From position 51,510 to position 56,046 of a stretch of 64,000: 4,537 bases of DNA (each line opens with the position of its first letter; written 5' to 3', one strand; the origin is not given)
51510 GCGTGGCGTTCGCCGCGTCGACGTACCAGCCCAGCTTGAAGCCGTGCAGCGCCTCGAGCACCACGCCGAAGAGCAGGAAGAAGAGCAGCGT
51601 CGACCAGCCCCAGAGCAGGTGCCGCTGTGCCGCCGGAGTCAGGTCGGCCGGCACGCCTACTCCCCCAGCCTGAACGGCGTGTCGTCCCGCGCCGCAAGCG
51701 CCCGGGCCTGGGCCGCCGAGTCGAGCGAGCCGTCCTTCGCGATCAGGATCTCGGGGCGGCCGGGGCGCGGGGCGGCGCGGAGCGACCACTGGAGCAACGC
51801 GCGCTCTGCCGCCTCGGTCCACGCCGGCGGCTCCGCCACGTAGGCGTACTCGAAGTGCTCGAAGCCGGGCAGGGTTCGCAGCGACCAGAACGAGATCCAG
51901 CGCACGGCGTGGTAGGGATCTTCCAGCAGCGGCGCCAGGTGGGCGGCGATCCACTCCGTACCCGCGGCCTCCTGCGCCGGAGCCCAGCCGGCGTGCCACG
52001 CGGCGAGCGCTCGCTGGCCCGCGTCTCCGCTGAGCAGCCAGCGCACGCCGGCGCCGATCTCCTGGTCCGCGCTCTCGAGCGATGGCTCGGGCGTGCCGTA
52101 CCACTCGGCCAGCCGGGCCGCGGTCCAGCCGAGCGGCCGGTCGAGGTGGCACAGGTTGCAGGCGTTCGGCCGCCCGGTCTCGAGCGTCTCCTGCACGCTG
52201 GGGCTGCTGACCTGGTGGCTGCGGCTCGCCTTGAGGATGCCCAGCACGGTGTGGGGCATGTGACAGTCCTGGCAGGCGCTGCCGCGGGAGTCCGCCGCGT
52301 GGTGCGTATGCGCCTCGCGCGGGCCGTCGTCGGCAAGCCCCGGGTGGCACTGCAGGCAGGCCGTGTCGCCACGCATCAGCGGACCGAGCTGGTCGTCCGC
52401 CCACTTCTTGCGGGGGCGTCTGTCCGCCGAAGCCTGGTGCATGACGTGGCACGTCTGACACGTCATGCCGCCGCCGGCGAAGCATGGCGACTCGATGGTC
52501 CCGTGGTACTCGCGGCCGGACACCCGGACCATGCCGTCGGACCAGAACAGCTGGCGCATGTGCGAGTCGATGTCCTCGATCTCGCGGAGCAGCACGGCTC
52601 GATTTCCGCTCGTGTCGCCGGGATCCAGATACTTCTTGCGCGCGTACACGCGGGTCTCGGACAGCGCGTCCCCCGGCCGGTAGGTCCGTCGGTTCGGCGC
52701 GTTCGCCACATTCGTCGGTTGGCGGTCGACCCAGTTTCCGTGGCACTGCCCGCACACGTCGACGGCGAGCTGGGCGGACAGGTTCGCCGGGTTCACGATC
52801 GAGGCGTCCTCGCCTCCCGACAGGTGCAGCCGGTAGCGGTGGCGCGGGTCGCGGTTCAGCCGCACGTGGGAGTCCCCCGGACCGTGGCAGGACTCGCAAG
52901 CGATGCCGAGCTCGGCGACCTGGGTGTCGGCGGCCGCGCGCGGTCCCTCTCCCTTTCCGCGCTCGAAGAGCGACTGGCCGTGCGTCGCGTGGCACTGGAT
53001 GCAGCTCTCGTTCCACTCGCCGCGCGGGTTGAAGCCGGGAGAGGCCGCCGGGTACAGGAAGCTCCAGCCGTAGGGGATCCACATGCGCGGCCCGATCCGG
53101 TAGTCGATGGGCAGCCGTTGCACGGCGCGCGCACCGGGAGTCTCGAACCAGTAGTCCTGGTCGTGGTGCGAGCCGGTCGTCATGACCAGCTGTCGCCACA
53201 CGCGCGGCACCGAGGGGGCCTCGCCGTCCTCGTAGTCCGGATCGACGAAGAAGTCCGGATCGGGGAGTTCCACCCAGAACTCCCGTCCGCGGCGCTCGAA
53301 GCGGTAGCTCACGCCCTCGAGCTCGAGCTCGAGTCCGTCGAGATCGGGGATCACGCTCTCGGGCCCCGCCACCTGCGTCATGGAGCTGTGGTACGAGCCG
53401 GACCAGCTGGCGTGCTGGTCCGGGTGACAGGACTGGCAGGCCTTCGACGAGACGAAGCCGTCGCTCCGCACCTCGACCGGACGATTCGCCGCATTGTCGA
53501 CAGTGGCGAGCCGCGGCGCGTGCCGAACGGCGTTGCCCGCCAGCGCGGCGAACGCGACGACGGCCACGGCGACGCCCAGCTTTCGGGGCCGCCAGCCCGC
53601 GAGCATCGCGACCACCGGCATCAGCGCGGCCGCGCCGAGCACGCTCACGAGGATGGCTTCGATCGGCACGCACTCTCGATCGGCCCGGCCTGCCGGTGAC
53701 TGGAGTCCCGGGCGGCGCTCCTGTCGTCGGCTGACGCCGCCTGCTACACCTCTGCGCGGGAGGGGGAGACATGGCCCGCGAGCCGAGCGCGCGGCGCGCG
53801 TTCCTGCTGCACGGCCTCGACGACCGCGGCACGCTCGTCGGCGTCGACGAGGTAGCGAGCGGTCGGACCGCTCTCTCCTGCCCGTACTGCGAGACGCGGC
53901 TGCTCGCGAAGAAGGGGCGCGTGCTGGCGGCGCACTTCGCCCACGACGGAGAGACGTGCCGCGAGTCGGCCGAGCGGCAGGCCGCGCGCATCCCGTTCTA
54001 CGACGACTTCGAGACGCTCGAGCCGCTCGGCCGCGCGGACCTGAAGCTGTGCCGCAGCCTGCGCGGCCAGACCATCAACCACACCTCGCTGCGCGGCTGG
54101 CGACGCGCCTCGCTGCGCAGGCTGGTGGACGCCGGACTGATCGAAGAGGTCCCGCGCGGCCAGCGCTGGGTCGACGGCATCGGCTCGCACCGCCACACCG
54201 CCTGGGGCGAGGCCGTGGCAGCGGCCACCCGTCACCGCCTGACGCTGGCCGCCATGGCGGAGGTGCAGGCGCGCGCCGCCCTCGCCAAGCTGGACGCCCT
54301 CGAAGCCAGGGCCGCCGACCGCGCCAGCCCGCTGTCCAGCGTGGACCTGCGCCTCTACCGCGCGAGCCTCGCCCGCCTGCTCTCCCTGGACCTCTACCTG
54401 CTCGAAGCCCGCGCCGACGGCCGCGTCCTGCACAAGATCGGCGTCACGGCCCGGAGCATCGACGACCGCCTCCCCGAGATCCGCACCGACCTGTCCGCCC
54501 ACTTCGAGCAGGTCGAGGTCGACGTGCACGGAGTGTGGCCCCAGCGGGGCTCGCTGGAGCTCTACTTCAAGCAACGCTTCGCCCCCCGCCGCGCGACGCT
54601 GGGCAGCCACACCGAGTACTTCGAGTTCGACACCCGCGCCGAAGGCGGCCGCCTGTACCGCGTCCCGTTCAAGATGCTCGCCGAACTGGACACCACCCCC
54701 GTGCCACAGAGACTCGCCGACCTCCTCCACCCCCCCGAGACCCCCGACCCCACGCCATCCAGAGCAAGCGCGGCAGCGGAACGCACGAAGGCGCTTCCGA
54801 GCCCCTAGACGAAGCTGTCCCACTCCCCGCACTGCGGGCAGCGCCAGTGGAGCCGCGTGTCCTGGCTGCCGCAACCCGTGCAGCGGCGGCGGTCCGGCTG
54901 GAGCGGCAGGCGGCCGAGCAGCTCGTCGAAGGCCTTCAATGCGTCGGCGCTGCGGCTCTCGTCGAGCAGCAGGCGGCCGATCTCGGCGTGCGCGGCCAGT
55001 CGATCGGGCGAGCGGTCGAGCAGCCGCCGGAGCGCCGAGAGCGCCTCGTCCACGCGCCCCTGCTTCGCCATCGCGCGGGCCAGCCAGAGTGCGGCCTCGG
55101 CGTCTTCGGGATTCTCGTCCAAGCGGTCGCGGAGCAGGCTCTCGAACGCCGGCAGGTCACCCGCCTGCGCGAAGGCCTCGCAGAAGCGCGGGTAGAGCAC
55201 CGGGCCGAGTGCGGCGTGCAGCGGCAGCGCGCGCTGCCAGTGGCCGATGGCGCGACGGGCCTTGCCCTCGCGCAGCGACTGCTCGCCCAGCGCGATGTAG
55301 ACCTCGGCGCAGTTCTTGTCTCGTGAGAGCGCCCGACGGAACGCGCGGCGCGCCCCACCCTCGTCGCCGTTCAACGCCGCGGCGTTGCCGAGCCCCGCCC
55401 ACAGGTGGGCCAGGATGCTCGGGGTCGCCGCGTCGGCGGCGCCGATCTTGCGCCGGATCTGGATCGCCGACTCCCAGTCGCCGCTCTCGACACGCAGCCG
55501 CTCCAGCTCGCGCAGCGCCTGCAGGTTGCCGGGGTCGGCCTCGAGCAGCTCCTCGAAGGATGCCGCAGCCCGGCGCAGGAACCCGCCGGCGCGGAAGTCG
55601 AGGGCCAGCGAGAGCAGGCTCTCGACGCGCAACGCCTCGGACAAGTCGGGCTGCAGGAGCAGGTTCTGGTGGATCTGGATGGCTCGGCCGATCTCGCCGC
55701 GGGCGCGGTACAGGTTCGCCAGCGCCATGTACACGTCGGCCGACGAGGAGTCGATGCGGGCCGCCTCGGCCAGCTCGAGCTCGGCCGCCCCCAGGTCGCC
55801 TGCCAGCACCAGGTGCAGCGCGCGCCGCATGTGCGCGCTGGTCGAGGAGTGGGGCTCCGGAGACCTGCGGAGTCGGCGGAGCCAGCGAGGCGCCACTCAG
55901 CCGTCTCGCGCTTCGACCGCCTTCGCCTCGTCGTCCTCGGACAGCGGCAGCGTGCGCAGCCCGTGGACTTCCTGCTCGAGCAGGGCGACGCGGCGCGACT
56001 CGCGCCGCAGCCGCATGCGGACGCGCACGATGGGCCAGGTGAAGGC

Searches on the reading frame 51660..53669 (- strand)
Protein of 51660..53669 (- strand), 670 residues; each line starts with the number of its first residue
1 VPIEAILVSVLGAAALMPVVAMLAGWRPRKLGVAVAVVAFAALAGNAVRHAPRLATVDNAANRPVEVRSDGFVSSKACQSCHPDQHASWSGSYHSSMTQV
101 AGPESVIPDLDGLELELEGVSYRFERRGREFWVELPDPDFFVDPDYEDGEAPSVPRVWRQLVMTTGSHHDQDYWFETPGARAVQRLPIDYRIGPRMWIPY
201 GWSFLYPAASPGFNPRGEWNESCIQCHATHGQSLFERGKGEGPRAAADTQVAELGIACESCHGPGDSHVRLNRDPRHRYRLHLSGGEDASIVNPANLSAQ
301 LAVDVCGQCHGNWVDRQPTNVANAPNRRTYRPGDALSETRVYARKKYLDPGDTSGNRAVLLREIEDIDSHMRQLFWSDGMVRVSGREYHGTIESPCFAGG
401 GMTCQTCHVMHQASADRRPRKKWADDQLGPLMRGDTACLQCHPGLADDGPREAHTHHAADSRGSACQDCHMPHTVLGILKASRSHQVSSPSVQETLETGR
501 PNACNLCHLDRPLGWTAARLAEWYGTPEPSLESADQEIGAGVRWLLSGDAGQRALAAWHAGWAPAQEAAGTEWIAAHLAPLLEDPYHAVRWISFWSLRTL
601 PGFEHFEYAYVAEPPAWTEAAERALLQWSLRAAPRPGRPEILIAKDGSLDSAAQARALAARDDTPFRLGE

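Call 74: search_protein_families(library=pfam, proteins=[window:51660-53669:-], max_evalue=0.0001)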
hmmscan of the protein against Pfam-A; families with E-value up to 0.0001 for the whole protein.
window:51660-53669:- (670 aa): 5 families
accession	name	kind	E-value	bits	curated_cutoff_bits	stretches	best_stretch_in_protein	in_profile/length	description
PF14522.11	Cytochrome_C7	-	5.9e-08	32.9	24.8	0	435-508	13-66/67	Cytochrome c7 and related cytochrome c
PF02335.20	Cytochrom_C552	-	2.6e-07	30.4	24.1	0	461-509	242-283/438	Cytochrome c552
PF14537.11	Cytochrom_c3_2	-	4.5e-07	30.7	25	0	401-508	6-78/79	Cytochrome c3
PF13435.11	Cytochrome_C554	-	1.5e-05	26.3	20.8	0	220-263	48-84/84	Cytochrome c554 and c-prime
PF09699.15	Paired_CXXCH_1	-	5.5e-05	23.2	20.6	0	401-444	8-38/41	Doubled CXXCH motif (Paired_CXXCH_1)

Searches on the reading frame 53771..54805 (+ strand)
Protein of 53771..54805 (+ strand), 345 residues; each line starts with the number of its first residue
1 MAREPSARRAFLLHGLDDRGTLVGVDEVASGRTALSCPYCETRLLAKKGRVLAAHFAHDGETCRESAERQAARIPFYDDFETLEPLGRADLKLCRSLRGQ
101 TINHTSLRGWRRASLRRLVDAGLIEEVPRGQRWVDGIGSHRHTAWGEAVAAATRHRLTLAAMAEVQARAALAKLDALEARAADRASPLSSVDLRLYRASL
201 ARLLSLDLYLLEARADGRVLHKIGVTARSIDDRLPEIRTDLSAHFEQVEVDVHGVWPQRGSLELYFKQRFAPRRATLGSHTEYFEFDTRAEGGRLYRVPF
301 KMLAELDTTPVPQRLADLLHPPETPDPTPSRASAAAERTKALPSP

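Call 74: search_protein_families(library=pfam, proteins=[window:53771-54805:+], max_evalue=0.0001)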
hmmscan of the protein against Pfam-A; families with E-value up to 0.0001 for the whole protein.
window:53771-54805:+ (345 aa): 2 families
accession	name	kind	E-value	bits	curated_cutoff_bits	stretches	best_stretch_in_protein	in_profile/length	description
PF25164.1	CoiA_N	-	1e-06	28.6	26.3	1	34-63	17-47/50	Competence protein CoiA, N-terminal domain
PF10544.15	T5orf172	-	3.8e-05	24.6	20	1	209-288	4-90/101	T5orf172 domain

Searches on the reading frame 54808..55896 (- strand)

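Call 74: search_protein_families(library=pfam, proteins=[window:54808-55896:-], max_evalue=0.0001)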
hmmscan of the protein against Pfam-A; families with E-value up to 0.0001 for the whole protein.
window:54808-55896:- (363 aa): 17 families
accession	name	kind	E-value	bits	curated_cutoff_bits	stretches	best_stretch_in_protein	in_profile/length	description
PF14559.12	TPR_19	-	1.8e-19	70.3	25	2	250-303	9-62/68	Tetratricopeptide repeat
PF07719.23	TPR_2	-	9.6e-18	63.2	27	0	266-298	1-33/34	Tetratricopeptide repeat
PF13428.12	TPR_14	-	2.8e-17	61.9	23.5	2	267-308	2-43/44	Tetratricopeptide repeat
PF13432.12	TPR_16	-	4.6e-16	59.4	32.7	2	249-298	18-63/65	Tetratricopeptide repeat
PF13431.12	TPR_17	-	1.7e-12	47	24.4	0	259-286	6-33/34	Tetratricopeptide repeat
PF23914.1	TPR_CcmH_CycH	-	9.8e-12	45.4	42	1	247-322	31-106/158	Cytochrome c-type biogenesis protein H TPR domain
PF13176.12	TPR_7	-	1.9e-09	37.3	27.9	0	57-80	3-26/36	Tetratricopeptide repeat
PF12895.13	ANAPC3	-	8.9e-09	36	27.2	0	261-325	18-81/82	Anaphase-promoting complex, cyclosome, subunit 3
PF18073.7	Zn_ribbon_LapB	-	2e-08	34.2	25.7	1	338-363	2-27/28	Rubredoxin metal binding domain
PF13414.12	TPR_11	-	5.4e-08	32.8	26.8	0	33-63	8-38/42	TPR repeat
PF13174.12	TPR_6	-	5.5e-08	33.4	26.3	1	267-298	1-32/33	Tetratricopeptide repeat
PF13181.12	TPR_8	-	2.1e-07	31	25.7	0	163-195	1-33/34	Tetratricopeptide repeat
PF00515.34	TPR_1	-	2.1e-06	27.7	27.8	0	165-196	3-34/34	Tetratricopeptide repeat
PF13424.12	TPR_12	-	4.6e-06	27.2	30.1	0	266-327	3-72/77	Tetratricopeptide repeat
PF25062.1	ARM_TT21_N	-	2.8e-05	24.4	40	0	258-302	20-63/222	Tetratricopeptide repeat protein 21 N-terminal ARM repeat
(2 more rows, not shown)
